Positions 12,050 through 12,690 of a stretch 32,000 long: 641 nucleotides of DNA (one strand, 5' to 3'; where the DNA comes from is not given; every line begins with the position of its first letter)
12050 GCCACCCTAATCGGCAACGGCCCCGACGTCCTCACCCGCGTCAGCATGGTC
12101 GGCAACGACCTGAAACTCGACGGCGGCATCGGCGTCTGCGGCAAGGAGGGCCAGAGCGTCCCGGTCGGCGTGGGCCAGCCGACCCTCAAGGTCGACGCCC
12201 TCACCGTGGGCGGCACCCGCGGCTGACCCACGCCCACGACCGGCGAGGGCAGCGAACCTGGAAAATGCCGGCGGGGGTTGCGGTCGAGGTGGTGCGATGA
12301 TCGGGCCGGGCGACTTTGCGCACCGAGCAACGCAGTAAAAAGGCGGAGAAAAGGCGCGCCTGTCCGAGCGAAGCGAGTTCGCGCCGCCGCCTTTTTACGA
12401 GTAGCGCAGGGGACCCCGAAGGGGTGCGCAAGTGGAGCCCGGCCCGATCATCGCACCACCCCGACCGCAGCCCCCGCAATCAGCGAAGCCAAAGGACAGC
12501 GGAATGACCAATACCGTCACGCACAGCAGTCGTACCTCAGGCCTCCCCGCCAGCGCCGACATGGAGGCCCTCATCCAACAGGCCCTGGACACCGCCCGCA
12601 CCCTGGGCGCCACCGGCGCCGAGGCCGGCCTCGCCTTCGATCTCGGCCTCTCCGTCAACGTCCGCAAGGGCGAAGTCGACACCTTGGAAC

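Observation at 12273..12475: Nested-hairpin repeat element (copy A) in the tldD-pmbA spacer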

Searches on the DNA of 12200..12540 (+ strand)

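Call 17: search_dna_similar(query=window:12305-12440:+, collection=plasmids, mode=distant, max_evalue=0.001, max_rows=40)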
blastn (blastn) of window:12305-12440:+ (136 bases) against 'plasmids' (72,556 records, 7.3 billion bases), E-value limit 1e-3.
No match.

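Call 18: search_dna_similar(query=window:12305-12440:+, collection=phages, mode=distant, max_evalue=0.001, max_rows=20)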
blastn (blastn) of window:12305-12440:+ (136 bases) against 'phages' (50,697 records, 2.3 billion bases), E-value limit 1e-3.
No match.

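Call 25: search_rna_families(source=window, start=12200, end=12540, threshold=evalue, max_evalue=10, show_alignments=2)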
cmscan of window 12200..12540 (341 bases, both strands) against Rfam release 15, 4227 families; matches with E-value up to 10: 1.
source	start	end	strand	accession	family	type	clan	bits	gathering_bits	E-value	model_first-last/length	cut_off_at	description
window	12283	12353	+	RF01759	sucC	Cis-reg;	-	16.4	50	0.67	1-70/70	no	sucC RNA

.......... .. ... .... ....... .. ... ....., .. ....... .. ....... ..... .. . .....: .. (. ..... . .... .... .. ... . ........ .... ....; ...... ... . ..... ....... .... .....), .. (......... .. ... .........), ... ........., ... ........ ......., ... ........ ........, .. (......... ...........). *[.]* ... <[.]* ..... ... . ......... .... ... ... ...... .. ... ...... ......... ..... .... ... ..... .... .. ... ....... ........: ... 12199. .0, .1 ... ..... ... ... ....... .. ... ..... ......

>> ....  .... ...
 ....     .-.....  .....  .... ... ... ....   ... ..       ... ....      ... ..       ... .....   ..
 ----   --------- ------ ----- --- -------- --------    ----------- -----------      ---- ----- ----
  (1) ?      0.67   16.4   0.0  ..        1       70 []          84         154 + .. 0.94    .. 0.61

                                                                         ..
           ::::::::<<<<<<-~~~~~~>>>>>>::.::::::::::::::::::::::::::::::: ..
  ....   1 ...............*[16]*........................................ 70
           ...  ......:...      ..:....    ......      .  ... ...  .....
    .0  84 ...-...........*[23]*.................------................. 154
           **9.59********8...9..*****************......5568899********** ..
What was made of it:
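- On Any Rfam 15 RNA family: In E-value mode, copy A gave only sucC at 16 bits against a threshold of 50 (call 25).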

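Call 91: build_rna_model(alignment_id=A4, structure=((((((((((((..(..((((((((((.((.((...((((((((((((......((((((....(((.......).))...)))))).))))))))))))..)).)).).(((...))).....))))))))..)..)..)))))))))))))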
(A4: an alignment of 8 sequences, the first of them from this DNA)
Model R1 built from alignment A4 (8 sequences, 152 columns); structure: as given.
model positions 150; base pairs 51; branch points 1; effective number of sequences 0.65; information 0.59 bits per position. Calibrated on 0.2 Mb of random sequence (short: E-values are rough).
structure used (alignment columns):
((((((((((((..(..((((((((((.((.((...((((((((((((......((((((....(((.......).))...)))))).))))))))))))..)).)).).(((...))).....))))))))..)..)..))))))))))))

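Call 92: search_with_rna_model(model_id=R1, sources=[window, L001, L012, L013, L014, L015, L016, L017, L018, L019, L020, L023, L033, L037, L040, L041, L021, L024], max_evalue=1)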
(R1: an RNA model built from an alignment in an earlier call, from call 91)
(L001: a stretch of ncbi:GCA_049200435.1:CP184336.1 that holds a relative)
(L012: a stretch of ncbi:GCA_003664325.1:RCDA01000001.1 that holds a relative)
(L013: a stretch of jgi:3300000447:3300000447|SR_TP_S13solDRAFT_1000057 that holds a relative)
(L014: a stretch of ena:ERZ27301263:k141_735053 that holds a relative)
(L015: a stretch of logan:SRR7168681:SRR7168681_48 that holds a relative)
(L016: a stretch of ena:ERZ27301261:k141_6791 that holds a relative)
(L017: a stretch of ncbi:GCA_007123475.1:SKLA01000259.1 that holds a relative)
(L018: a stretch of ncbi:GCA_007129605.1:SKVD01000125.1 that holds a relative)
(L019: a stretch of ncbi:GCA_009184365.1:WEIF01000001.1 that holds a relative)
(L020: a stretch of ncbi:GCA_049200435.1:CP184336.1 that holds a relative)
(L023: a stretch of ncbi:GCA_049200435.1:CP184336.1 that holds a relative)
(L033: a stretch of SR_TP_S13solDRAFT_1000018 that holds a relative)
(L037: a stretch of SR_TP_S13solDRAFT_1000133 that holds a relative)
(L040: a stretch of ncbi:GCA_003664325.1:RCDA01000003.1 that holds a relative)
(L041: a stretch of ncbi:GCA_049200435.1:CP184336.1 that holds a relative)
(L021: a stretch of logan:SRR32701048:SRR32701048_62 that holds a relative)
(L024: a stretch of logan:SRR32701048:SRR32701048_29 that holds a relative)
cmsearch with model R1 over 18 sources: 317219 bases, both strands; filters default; matches with E-value up to 1: 14.
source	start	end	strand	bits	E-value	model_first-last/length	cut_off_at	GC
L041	4790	4939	+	183.8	1e-32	1-150/150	no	0.67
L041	9804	9953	-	181.5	2.8e-32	1-150/150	no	0.63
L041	7174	7323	+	181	3.6e-32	1-150/150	no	0.69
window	17963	18113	-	176.6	2.4e-31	1-150/150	no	0.66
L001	18767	18917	-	176.6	2.4e-31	1-150/150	no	0.66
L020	1770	1920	-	176.6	2.4e-31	1-150/150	no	0.66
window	12300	12448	+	176.1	3e-31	1-150/150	no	0.66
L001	11526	11674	+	176.1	3e-31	1-150/150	no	0.66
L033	3113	3264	-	171.6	2.3e-30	1-150/150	no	0.7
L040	9804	9955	+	170.5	3.6e-30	1-150/150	no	0.7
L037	553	700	-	145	2.8e-25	1-150/150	no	0.62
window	20149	20231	-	18.6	0.48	1-150/150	no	0.73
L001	20953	21035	-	18.6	0.48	1-150/150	no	0.73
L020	3956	4038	-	18.6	0.48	1-150/150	no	0.73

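Call 96: search_with_rna_model(model_id=R1, sources=[L042, L043, L044], max_evalue=1, show_alignments=1)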
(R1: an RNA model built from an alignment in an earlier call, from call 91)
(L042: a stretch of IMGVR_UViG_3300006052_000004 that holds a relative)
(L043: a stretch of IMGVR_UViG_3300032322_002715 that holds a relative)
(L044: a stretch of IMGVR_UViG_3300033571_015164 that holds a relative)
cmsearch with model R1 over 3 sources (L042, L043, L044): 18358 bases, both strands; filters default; matches with E-value up to 1: 1.
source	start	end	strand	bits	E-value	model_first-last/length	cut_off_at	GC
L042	10750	10768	+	12.1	0.5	63-81/150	no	0.58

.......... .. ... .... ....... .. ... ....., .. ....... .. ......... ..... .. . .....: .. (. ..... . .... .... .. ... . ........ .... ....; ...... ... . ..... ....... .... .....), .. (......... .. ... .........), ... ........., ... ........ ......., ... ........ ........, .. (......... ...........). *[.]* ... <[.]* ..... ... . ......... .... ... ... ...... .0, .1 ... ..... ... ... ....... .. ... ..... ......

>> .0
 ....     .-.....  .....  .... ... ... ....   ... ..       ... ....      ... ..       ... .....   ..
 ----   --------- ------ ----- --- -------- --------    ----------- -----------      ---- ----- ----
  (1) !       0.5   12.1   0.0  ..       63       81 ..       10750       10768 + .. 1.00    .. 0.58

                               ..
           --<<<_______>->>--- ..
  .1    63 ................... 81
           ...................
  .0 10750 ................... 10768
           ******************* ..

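Call 100: search_with_rna_model(model_id=R1, sources=[L045, L046, L047], max_evalue=1)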
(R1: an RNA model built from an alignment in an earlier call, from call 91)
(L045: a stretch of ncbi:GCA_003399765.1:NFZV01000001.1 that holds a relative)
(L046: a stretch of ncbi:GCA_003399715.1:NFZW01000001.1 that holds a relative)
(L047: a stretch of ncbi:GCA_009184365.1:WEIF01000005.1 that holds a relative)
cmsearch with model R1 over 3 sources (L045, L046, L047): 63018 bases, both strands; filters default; matches with E-value up to 1: 0.
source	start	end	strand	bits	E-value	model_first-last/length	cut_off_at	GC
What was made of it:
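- Nothing else scores in 317 kb plus 63 kb of related DNA (calls 92, 100).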
